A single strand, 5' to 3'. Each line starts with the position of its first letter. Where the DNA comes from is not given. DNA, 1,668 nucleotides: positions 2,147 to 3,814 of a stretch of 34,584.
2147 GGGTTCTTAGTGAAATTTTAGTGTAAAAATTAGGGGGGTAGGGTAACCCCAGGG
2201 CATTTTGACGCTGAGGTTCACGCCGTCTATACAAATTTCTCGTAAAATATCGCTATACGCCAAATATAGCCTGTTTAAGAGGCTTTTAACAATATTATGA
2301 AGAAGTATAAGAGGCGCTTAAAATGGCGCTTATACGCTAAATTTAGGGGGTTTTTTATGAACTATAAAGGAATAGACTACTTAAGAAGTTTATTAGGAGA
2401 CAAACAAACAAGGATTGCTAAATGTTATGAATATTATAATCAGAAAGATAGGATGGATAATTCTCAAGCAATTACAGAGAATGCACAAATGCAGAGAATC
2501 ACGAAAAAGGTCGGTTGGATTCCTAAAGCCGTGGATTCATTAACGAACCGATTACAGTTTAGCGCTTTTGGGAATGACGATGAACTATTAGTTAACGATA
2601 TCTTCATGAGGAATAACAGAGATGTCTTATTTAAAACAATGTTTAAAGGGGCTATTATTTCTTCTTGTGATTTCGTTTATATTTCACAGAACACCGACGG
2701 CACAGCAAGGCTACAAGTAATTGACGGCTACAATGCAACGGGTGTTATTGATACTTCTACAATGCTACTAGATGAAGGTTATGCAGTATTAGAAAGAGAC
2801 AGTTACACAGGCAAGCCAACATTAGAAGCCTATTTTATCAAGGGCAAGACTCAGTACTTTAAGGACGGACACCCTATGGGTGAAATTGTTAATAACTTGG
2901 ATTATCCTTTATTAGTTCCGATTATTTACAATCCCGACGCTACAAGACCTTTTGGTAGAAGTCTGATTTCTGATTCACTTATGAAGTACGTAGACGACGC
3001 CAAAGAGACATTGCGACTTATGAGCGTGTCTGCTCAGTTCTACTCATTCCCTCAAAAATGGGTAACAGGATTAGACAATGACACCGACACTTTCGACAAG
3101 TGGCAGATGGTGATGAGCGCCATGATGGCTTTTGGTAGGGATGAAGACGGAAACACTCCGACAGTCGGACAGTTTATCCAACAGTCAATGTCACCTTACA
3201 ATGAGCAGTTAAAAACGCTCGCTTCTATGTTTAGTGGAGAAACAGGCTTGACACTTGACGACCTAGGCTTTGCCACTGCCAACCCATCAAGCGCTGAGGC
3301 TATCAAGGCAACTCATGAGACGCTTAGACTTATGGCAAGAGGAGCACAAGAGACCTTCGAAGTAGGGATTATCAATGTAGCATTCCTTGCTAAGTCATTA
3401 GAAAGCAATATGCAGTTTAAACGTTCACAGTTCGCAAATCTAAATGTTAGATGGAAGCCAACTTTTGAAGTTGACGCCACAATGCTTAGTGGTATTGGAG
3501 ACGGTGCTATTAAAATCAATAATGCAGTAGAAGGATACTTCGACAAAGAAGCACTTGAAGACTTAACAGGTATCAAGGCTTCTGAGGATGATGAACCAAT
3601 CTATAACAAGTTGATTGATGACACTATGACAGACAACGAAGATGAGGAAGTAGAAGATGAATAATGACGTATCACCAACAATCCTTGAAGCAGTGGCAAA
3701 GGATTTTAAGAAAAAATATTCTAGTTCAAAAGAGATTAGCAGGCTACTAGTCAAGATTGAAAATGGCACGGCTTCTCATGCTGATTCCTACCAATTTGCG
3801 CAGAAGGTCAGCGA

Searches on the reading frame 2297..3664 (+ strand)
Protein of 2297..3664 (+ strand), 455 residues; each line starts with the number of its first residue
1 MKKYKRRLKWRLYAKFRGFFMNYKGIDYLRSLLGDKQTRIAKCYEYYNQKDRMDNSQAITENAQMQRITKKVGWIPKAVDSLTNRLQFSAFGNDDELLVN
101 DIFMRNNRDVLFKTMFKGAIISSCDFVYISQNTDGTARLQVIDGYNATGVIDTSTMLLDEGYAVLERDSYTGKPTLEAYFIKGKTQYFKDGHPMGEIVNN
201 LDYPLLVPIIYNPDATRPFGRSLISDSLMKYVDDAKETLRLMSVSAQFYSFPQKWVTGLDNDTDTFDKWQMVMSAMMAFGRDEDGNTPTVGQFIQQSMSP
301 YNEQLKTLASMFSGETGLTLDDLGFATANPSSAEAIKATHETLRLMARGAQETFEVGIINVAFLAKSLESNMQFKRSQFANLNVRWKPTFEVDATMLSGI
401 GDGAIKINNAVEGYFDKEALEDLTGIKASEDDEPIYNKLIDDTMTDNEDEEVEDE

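Call 39: search_dna_similar(query=window:2297-3664:+, collection=phages, mode=protein, max_rows=12)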
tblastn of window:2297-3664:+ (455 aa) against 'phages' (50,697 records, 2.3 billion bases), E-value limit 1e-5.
Records with a match: 1211; places in all: 1211; records where one place covers at least 80% of the query: 300.
Best place of each record, by identity: <60% 1211.
By first word of the organism name: Mycobacterium 658; Propionibacterium 196; Gordonia 123; Streptococcus 80; Cutibacterium 45; Arthrobacter 33; Rhodococcus 33; Lactococcus 14; Bacteriophage 9; Fromanvirus 4; and 11 more.
By host as written in the record: Mycobacterium smegmatis mc2 155 462; Propionibacterium acnes 98; Mycobacterium smegmatis mc#155 82; Gordonia terrae 3612 63; Cutibacterium acnes 49; Propionibacterium acnes ATCC 6919 36; - 33; Gordonia rubripertincta NRRL B-16540 33; and 171 more.
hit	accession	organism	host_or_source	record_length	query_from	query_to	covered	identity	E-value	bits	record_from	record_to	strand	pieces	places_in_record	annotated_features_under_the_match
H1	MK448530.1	Streptococcus satellite phage Javan543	Streptococcus sanguinis 711_SSAN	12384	21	434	91%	50.4%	2e-119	390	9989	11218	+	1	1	portal protein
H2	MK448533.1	Streptococcus satellite phage Javan546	Streptococcus sanguinis SK1056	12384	21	434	91%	50.4%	2e-119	390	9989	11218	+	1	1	portal protein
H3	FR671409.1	Streptococcus phage 11865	Streptococcus pneumoniae, strain 11865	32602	21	451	95%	48.0%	3e-115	377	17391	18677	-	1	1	scaffold 2 | Phage protein | HMMPfam hit to PF07360, DUF1483, score 3.4e-214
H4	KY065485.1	Streptococcus phage IPP45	Streptococcus pneumoniae 670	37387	21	451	95%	48.0%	3e-115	377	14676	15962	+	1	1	hypothetical protein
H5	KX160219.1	Lactococcus phage C41431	Lactococcus lactis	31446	24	448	93%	48.7%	2e-122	398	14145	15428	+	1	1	portal protein | hypothetical protein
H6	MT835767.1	Bacteriophage sp.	human fecal samples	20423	25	428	89%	51.2%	9e-122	396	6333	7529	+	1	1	record has no annotation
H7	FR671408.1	Streptococcus phage 23782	Streptococcus pneumoniae, strain 23782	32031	21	451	95%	47.9%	8e-115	376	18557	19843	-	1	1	scaffold 2 | Phage protein | HMMPfam hit to PF07360, DUF1483, score 6.9e-215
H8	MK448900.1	Streptococcus phage Javan290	Streptococcus marmotae HTS5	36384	21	438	92%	49.4%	4e-123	400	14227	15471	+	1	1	portal protein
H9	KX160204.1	Lactococcus phage 38502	Lactococcus lactis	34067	24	448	93%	48.5%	2e-121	395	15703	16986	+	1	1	portal protein | small terminase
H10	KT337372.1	Streptococcus phage phiARI0995b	Streptococcus pneumoniae 10B06705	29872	21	441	93%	48.9%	3e-116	380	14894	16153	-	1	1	hypothetical protein (x2)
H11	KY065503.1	Streptococcus phage IPP67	Streptococcus pneumoniae BS458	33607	21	441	93%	48.9%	3e-116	380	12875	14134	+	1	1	hypothetical protein (x2)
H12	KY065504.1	Streptococcus phage IPP68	Streptococcus pneumoniae 70585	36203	21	441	93%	48.9%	3e-116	380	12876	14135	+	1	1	hypothetical protein (x2)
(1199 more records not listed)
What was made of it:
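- Tried and rejected: The portal protein is about 50% identical to those of Streptococcus and Lactococcus phages (call 39).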
